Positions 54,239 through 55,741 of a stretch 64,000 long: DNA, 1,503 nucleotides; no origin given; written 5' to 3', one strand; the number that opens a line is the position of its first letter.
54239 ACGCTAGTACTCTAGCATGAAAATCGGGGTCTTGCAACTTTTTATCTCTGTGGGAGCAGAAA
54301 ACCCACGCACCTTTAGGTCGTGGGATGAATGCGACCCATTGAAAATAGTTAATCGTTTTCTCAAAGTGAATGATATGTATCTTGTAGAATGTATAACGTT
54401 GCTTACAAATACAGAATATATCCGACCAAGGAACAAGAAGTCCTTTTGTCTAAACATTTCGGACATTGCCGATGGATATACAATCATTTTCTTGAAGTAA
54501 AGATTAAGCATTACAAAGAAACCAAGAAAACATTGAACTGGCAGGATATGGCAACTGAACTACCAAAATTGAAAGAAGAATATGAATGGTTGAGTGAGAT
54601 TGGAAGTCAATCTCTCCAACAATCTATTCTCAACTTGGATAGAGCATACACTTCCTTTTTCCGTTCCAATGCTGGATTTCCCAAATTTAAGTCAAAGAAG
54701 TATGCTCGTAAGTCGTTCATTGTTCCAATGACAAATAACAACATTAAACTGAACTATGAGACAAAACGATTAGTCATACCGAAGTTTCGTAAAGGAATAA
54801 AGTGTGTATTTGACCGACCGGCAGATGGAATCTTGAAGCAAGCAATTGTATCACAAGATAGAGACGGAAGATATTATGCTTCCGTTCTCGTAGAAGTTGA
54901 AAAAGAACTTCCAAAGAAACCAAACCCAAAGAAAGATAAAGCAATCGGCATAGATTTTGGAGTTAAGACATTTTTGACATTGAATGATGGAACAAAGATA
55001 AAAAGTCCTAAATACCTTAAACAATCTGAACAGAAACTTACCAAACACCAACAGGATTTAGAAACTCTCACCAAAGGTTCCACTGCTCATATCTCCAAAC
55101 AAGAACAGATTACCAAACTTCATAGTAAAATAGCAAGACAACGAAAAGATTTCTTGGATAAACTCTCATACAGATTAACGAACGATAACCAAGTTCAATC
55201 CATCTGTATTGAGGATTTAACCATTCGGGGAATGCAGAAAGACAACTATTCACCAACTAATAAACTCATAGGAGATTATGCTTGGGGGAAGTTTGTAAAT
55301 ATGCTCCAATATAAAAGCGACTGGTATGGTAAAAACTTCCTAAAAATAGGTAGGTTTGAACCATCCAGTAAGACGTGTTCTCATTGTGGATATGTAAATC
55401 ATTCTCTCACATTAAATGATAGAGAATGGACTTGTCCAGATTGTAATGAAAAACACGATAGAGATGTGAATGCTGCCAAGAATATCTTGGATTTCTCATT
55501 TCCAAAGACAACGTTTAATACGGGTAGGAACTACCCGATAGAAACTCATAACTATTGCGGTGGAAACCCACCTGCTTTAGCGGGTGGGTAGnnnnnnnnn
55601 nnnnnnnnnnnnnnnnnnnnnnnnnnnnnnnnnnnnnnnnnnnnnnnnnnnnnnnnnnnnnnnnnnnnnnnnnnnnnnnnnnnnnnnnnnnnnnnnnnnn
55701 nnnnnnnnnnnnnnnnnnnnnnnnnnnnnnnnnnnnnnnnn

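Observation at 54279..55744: Second, divergent TnpB element of identical length truncates a DUF4326-like gene; two potentially active RNA-guided nucleases in one phage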

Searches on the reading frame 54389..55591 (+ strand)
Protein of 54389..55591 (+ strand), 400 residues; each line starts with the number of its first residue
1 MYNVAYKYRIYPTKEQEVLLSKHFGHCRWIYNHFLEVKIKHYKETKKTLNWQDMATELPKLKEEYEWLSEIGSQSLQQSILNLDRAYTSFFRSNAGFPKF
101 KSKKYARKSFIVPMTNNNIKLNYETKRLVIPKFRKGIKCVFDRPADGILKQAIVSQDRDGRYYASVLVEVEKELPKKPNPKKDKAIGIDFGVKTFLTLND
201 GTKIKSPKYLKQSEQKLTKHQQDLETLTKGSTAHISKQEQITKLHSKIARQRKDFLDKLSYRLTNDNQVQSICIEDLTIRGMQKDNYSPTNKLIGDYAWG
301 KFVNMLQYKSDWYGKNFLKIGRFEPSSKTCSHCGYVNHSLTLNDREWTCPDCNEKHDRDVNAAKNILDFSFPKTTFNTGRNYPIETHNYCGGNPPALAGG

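Call 7: search_protein_families(library=pfam, proteins=[window:54389-55591:+], max_evalue=0.01)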
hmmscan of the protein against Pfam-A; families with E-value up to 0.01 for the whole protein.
window:54389-55591:+ (400 aa): 3 families
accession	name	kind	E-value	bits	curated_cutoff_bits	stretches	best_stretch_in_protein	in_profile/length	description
PF07282.18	Cas12f1-like_TNB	-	1.1e-24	86.8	26.3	1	299-366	1-60/60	Cas12f1-like, TNB domain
PF01385.25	OrfB_IS605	-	4.7e-24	85.3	30.5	1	166-284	2-118/120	Probable transposase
PF12323.14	HTH_OrfB_IS605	-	2.1e-19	69.2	21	1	3-47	3-47/47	Helix-turn-helix domain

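Call 10: search_dna_similar(query=window:54389-55591:+, collection=phages, mode=protein, max_rows=30)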
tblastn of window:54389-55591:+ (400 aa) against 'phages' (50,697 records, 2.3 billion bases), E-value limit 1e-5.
Records with a match: 426; places in all: 658; records where one place covers at least 80% of the query: 384.
Best place of each record, by identity: <60% 426.
By first word of the organism name: Staphylococcus 98; Mycobacterium 44; Helicobacter 24; Lactobacillus 23; Bacteriophage 20; Bacillus 20; Streptococcus 18; Prevotella 15; Campylobacter 11; Ralstonia 11; and 45 more.
By host as written in the record: - 51; Staphylococcus aureus 31; Mycobacterium smegmatis mc2 155 29; Helicobacter pylori 15; Prevotella sp. 15; Lactobacillus plantarum 10; Streptococcus thermophilus 8; Mycobacterium smegmatis mc#155 8; and 145 more.
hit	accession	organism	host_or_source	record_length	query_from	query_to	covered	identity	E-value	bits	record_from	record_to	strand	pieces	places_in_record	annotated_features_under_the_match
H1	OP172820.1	Parabacteroides phage PF672P2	Parabacteroides faecis DA672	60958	3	371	92%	41.2%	1e-78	269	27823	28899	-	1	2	hypothetical protein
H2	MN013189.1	Microcystis phage Mic1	Cyanobacteria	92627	5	366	91%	41.4%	3e-73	254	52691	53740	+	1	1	transposase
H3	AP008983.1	Clostridium phage c-st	Clostridium botulinum type C strain ...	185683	5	371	92%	40.7%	5e-70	244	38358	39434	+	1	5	putative IS transposase (OrfB)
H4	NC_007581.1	Clostridium phage c-st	Clostridium botulinum type C strain ...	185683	5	371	92%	40.7%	5e-70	244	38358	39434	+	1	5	transposase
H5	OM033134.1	Aeromonas phage phiA009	Aeromonas sp.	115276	5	367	91%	40.9%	4e-71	248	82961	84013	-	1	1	transposase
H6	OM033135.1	Aeromonas phage phiA019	Aeromonas sp.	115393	5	367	91%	40.9%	4e-71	248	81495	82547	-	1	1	transposase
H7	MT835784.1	Bacteriophage sp.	human fecal samples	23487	1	366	92%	40.3%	8e-60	215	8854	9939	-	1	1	record has no annotation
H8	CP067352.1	Clostridioides phage ES-S-0173-01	Clostridioides sp. ES-S-0173-01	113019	5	367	91%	40.5%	4e-76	262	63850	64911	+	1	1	record has no annotation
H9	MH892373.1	Streptococcus phage SW27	Streptococcus thermophilus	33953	5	368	91%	39.8%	3e-69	243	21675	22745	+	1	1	transposase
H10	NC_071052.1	Streptococcus phage SW27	Streptococcus thermophilus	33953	5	368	91%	39.8%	3e-69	243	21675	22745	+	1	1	transposase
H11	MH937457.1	Streptococcus phage CHPC1248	Streptococcus thermophilus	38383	5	368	91%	39.8%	3e-69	243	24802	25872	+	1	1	mobile element protein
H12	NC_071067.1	Streptococcus phage CHPC1248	Streptococcus thermophilus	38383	5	368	91%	39.8%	3e-69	243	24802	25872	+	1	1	transposase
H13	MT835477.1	Bacteriophage sp.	human fecal samples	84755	1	366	92%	39.4%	6e-66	233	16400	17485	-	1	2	record has no annotation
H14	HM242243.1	Brochothrix phage A9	Brochothrix thermosphacta HER1187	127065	5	367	91%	39.7%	3e-68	239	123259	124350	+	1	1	gp191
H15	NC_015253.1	Brochothrix phage A9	Brochothrix thermosphacta HER1187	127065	5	367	91%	39.7%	3e-68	239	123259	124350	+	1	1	transposase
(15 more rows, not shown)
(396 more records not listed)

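Call 11: find_related_loci(query=window:54389-55591:+, collection=viral_contigs, flank=3000)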
Query window:54389-55591:+ (400 aa) in viral_contigs; peptide patterns used: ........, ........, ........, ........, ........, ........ (x = any residue, [..] = any of these).
13 stretches matched a pattern; 8 encode a relative of the query (tblastn E <= 1e-3); 7 distinct loci.
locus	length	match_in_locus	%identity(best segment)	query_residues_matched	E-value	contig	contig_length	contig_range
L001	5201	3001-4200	93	1-400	0e+0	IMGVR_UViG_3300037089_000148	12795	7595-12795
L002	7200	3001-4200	86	1-400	0e+0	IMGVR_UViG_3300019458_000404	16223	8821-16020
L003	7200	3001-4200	93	1-400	0e+0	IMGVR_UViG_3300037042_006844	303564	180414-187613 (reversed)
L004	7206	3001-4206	86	1-400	0e+0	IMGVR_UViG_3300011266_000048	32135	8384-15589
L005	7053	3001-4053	42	5-367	8e-91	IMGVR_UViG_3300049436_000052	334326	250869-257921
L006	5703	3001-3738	32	107-367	6e-35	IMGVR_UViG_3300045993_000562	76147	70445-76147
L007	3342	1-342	51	251-368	2e-34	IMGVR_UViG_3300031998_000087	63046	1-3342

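Call 31: find_related_loci(query=window:54389-55591:+, collection=genome_contigs, flank=2500)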
Query window:54389-55591:+ (400 aa) in genome_contigs; peptide patterns used: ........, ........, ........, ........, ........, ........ (x = any residue, [..] = any of these).
59 stretches matched a pattern; 6 encode a relative of the query (tblastn E <= 1e-3); 6 distinct loci.
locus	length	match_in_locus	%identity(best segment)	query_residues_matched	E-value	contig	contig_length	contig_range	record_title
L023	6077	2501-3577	46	5-371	4e-103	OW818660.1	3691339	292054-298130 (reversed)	metagenome genome assembly, chromosome: 1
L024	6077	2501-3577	46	5-371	4e-103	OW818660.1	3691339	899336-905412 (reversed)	metagenome genome assembly, chromosome: 1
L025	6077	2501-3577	46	5-371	4e-103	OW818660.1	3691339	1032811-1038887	metagenome genome assembly, chromosome: 1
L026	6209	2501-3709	24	7-363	6e-14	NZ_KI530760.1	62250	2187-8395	Acinetobacter indicus CIP 110367 adgTv-supercont2.8, whole genome shotgun sequence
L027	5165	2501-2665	54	330-385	4e-13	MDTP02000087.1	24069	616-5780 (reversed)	Methanosarcina sp. Ant1 MSANT_contig000087, whole genome shotgun sequence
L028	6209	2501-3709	24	7-363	2e-12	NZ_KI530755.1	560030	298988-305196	Acinetobacter indicus CIP 110367 adgTv-supercont2.3, whole genome shotgun sequence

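Call 33: find_homologous_proteins(query=window:54389-55591:+, max_evalue=1e-30)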
Query window:54389-55591:+ (400 aa): 7912 proteins with E <= 1e-30 among 8000 candidates; the best 120 are listed.
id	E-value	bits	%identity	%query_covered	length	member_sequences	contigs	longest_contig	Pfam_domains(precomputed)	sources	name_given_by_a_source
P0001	1.1e-261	886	94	100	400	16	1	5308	PF12323.15,PF01385.26,PF07282.19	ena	-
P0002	7.8e-250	847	91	100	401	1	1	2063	PF12323.15,PF01385.26,PF07282.19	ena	-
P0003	1.9e-248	842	90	100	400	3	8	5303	PF12323.15,PF01385.26,PF07282.19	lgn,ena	-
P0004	2.5e-247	839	90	100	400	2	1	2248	PF12323.15,PF01385.26,PF07282.19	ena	-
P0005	5.5e-247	838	88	100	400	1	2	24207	PF12323.15,PF01385.26,PF07282.19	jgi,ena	-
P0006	3.0e-240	815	87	100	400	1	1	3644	PF12323.15,PF01385.26,PF07282.19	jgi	jgi:putative transposase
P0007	7.7e-240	814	86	100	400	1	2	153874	PF12323.15,PF01385.26,PF07282.19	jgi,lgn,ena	-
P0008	2.1e-236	803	85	100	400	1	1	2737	PF12323.15,PF01385.26,PF07282.19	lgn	-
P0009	3.4e-235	799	86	100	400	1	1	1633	PF12323.15,PF01385.26,PF07282.19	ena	-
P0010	1.3e-234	797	86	100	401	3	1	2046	PF12323.15,PF01385.26,PF07282.19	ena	-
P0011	1.2e-233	794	84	100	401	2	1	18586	PF12323.15,PF01385.26,PF07282.19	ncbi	-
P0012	4.6e-233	792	84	100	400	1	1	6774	PF12323.15,PF01385.26,PF07282.19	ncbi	-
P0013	6.1e-232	788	84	100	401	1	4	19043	PF12323.15,PF01385.26,PF07282.19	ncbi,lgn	-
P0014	2.0e-229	780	83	100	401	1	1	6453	PF12323.15,PF01385.26,PF07282.19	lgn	-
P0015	6.3e-228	775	81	100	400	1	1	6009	PF12323.15,PF01385.26,PF07282.19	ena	-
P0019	4.0e-221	752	81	100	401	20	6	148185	PF12323.15,PF01385.26,PF07282.19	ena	-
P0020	7.3e-220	748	79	100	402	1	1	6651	PF12323.15,PF01385.26,PF07282.19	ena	-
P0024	1.8e-218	744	78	100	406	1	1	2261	PF12323.15,PF01385.26,PF07282.19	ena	-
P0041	6.8e-203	692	76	97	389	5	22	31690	PF12323.15,PF01385.26,PF07282.19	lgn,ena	-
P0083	5.2e-171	587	68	96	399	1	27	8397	PF12323.15,PF01385.26,PF07282.19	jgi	jgi:putative transposase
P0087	2.3e-170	585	66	100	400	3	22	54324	PF12323.15,PF01385.26,PF07282.19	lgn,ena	-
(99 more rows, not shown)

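Call 34: find_encoding_contigs(protein=P0019, flank=4000, max_places=6)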
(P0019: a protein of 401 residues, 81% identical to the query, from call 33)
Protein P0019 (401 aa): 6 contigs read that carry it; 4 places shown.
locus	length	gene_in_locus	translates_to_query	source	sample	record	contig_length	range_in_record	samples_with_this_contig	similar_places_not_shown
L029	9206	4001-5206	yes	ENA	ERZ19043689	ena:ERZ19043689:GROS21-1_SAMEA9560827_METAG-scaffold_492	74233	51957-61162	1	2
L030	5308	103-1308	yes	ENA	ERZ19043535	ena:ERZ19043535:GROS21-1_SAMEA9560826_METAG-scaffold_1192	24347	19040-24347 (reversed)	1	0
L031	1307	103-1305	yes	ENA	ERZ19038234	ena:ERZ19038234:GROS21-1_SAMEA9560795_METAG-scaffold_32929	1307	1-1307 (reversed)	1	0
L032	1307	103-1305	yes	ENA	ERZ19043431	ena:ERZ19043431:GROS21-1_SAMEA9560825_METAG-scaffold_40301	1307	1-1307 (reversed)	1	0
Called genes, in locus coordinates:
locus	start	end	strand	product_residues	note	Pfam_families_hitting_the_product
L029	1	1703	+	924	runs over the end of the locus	PF03104:DNA_pol_B_exo1, PF00136:DNA_pol_B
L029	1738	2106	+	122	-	-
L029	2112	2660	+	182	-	PF13521:AAA_28 (weak)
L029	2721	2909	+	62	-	-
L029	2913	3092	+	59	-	-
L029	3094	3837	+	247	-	-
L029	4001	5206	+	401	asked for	PF12323:HTH_OrfB_IS605, PF01385:OrfB_IS605, PF07282:Cas12f1-like_TNB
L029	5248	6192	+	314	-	PF05496:RuvB_N (weak), PF00004:AAA, PF13177:DNA_pol3_delta2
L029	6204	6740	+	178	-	PF15891:Nuc_deoxyri_tr2 (faint), PF05014:Nuc_deoxyrib_tr (weak)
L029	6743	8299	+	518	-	PF00534:Glycos_transf_1, PF13692:Glyco_trans_1_4 (weak)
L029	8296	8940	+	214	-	PF13578:Methyltransf_24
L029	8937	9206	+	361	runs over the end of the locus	-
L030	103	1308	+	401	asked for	PF12323:HTH_OrfB_IS605, PF01385:OrfB_IS605, PF07282:Cas12f1-like_TNB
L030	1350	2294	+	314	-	PF05496:RuvB_N (weak), PF00004:AAA, PF13177:DNA_pol3_delta2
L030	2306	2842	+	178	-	PF15891:Nuc_deoxyri_tr2 (faint), PF05014:Nuc_deoxyrib_tr (weak)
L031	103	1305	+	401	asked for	PF12323:HTH_OrfB_IS605, PF01385:OrfB_IS605, PF07282:Cas12f1-like_TNB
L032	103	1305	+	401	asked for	PF12323:HTH_OrfB_IS605, PF01385:OrfB_IS605, PF07282:Cas12f1-like_TNB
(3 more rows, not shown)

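Call 35: find_encoding_contigs(protein=P0087, flank=4000, max_places=8)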
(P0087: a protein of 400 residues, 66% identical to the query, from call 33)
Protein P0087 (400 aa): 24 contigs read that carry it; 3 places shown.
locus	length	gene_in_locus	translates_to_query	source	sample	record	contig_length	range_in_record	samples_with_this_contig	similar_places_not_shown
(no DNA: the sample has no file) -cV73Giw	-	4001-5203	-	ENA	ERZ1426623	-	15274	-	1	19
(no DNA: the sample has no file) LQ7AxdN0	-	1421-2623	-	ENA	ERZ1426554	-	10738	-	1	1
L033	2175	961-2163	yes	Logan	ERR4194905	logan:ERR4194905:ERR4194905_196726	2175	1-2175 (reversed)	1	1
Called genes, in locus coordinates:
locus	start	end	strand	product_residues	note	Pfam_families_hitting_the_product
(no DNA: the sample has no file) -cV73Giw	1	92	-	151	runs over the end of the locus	PF13392:HNH_3 (weak)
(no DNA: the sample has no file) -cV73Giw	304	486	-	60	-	-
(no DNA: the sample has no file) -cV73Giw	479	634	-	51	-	-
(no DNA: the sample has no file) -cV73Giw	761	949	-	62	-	-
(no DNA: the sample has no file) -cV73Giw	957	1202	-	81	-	-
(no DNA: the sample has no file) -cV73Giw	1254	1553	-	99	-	-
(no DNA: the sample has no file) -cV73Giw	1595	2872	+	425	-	PF07282:Cas12f1-like_TNB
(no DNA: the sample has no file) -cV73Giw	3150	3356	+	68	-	-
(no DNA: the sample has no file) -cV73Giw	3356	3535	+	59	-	-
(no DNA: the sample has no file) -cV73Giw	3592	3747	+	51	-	-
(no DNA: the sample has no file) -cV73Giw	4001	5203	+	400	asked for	PF12323:HTH_OrfB_IS605, PF01385:OrfB_IS605, PF07282:Cas12f1-like_TNB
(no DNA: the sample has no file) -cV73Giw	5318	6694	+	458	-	PF00270:DEAD (faint), PF04851:ResIII (weak), PF00271:Helicase_C (weak)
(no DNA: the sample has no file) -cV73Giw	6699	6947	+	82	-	-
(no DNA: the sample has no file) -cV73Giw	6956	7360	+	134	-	-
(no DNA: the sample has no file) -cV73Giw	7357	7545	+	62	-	-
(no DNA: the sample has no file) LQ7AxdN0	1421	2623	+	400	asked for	PF12323:HTH_OrfB_IS605, PF01385:OrfB_IS605, PF07282:Cas12f1-like_TNB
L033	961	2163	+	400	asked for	PF12323:HTH_OrfB_IS605, PF01385:OrfB_IS605, PF07282:Cas12f1-like_TNB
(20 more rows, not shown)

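Call 36: find_encoding_contigs(protein=P0041, flank=3000, max_places=10)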
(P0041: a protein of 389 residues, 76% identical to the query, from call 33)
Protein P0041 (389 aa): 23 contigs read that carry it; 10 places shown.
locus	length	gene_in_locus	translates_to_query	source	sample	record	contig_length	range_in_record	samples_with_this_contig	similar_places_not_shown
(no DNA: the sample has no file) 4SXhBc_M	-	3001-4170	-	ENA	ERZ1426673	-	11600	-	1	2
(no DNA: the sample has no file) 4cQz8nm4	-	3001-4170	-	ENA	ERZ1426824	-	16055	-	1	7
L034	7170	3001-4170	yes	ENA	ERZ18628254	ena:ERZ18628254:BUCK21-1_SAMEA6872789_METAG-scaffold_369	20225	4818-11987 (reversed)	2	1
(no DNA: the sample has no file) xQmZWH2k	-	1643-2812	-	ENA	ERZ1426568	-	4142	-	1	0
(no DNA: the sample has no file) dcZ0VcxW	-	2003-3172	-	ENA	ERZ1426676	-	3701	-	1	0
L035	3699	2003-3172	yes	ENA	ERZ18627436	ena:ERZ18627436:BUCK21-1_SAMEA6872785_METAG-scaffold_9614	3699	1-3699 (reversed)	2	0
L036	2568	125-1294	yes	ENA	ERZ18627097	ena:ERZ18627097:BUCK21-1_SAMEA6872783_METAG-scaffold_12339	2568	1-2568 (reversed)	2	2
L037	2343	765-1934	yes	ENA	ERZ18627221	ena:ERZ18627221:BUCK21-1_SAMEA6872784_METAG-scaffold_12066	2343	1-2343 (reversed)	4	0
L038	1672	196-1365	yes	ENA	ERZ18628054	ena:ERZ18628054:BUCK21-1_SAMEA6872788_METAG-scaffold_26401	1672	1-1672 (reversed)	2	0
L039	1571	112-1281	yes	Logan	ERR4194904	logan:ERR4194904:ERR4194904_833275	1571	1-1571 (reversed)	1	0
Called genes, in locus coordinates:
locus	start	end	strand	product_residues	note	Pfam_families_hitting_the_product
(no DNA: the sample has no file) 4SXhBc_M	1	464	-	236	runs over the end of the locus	PF02511:Thy1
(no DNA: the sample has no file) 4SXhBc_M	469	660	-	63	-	-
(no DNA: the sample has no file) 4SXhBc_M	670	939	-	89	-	-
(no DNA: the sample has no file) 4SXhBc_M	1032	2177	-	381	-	PF17338:GP88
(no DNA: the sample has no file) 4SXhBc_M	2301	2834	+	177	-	-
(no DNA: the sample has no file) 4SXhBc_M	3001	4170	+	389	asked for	PF12323:HTH_OrfB_IS605, PF01385:OrfB_IS605, PF07282:Cas12f1-like_TNB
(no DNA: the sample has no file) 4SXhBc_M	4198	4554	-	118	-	PF19174:DUF5856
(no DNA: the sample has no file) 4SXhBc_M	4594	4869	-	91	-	-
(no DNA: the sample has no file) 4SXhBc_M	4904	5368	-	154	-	-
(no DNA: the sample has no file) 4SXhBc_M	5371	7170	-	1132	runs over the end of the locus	PF18370:RGI_lyase (faint), PF25788:Ig_Rha78A_N (faint), PF00041:fn3 (weak), PF13385:Laminin_G_3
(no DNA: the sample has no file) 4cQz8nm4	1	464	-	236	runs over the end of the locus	PF02511:Thy1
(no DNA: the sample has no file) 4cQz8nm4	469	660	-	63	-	-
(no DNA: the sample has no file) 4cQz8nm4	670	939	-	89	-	-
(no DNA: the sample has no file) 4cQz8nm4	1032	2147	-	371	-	PF17338:GP88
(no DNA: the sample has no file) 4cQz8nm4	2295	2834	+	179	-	-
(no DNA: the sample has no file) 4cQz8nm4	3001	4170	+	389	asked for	PF12323:HTH_OrfB_IS605, PF01385:OrfB_IS605, PF07282:Cas12f1-like_TNB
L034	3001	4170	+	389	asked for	PF12323:HTH_OrfB_IS605, PF01385:OrfB_IS605, PF07282:Cas12f1-like_TNB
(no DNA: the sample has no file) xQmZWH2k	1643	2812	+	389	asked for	PF12323:HTH_OrfB_IS605, PF01385:OrfB_IS605, PF07282:Cas12f1-like_TNB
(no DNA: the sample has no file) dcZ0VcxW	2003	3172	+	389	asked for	PF12323:HTH_OrfB_IS605, PF01385:OrfB_IS605, PF07282:Cas12f1-like_TNB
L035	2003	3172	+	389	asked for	PF12323:HTH_OrfB_IS605, PF01385:OrfB_IS605, PF07282:Cas12f1-like_TNB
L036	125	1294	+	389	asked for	PF12323:HTH_OrfB_IS605, PF01385:OrfB_IS605, PF07282:Cas12f1-like_TNB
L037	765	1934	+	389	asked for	PF12323:HTH_OrfB_IS605, PF01385:OrfB_IS605, PF07282:Cas12f1-like_TNB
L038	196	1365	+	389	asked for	PF12323:HTH_OrfB_IS605, PF01385:OrfB_IS605, PF07282:Cas12f1-like_TNB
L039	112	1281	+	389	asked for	PF12323:HTH_OrfB_IS605, PF01385:OrfB_IS605, PF07282:Cas12f1-like_TNB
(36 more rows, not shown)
